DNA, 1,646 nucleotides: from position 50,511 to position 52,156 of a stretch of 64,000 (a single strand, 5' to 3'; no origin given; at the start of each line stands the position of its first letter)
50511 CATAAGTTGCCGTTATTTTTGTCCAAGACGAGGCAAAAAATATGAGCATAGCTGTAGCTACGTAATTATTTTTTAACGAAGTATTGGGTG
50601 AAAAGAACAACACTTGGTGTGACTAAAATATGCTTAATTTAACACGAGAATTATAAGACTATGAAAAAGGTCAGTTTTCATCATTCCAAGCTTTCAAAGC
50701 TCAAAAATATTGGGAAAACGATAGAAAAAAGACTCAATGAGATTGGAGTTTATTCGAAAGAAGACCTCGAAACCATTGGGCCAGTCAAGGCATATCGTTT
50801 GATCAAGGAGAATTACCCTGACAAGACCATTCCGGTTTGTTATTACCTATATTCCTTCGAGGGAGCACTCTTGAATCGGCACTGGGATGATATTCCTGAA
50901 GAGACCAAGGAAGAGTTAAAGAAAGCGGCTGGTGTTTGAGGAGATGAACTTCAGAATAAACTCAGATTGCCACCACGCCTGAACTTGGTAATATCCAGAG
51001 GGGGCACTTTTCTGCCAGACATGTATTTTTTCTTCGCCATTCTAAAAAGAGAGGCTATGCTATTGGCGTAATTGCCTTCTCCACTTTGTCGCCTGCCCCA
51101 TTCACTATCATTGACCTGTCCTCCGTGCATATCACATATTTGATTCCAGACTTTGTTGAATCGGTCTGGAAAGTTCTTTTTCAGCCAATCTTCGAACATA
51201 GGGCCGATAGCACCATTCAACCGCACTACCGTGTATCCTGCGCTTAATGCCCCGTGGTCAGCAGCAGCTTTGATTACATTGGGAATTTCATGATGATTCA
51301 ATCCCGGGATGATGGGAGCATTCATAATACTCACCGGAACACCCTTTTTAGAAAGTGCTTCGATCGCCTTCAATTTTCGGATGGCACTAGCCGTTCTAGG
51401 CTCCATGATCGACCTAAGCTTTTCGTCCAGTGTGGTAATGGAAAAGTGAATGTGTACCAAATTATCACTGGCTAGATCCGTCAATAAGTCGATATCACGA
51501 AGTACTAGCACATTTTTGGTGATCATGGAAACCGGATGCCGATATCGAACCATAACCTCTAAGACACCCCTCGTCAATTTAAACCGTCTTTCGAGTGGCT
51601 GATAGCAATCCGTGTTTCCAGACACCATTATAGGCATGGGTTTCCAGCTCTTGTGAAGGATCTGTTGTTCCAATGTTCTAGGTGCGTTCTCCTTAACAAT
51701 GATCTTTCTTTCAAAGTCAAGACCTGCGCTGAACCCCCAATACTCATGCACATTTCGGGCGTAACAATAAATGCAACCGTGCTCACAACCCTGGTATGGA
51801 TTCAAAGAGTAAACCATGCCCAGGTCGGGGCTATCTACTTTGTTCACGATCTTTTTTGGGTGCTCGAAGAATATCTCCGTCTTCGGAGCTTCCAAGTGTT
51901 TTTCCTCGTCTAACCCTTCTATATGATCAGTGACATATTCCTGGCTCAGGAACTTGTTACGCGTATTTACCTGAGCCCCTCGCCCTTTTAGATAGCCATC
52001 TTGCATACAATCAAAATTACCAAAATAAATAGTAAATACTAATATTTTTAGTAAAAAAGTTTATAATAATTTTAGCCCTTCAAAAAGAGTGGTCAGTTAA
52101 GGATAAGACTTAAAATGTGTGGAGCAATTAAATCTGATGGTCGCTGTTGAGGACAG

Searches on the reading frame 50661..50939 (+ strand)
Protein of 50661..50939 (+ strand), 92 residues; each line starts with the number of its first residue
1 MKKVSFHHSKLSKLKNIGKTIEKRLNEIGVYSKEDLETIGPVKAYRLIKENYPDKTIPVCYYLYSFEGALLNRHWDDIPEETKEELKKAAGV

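Call 87: search_protein_families(library=pfam, proteins=[window:50661-50939:+], max_evalue=1)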
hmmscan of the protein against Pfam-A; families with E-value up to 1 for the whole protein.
window:50661-50939:+ (92 aa): 4 families
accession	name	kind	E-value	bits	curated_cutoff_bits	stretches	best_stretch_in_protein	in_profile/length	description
PF04994.19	TfoX_C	-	1.5e-21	76.7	23.1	1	9-89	3-80/81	TfoX C-terminal domain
PF11731.14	Cdd1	-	0.00017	22.2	25.5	1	9-56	6-53/86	Pathogenicity locus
PF14520.12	HHH_5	-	0.13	13.2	27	0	10-36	3-29/57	Helix-hairpin-helix domain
PF14716.13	HHH_8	-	0.15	12.9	30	1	7-28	46-67/73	Helix-hairpin-helix domain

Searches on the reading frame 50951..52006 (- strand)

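Call 87: search_protein_families(library=pfam, proteins=[window:50951-52006:-], max_evalue=1)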
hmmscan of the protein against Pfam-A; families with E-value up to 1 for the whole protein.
window:50951-52006:- (351 aa): 4 families
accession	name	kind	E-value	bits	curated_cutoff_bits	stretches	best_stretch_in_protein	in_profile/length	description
PF04055.27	Radical_SAM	-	1.9e-17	64.4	29.5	1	69-246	2-164/166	Radical SAM superfamily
PF08902.16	DUF1848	-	0.011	16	30.5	1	71-83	250-262/262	Domain of unknown function (DUF1848)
PF07505.17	DUF5131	-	0.056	13.4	28.9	1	67-216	10-161/243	Protein of unknown function (DUF5131)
PF13353.11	Fer4_12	-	0.22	12.2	22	1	71-101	12-39/137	4Fe-4S single cluster domain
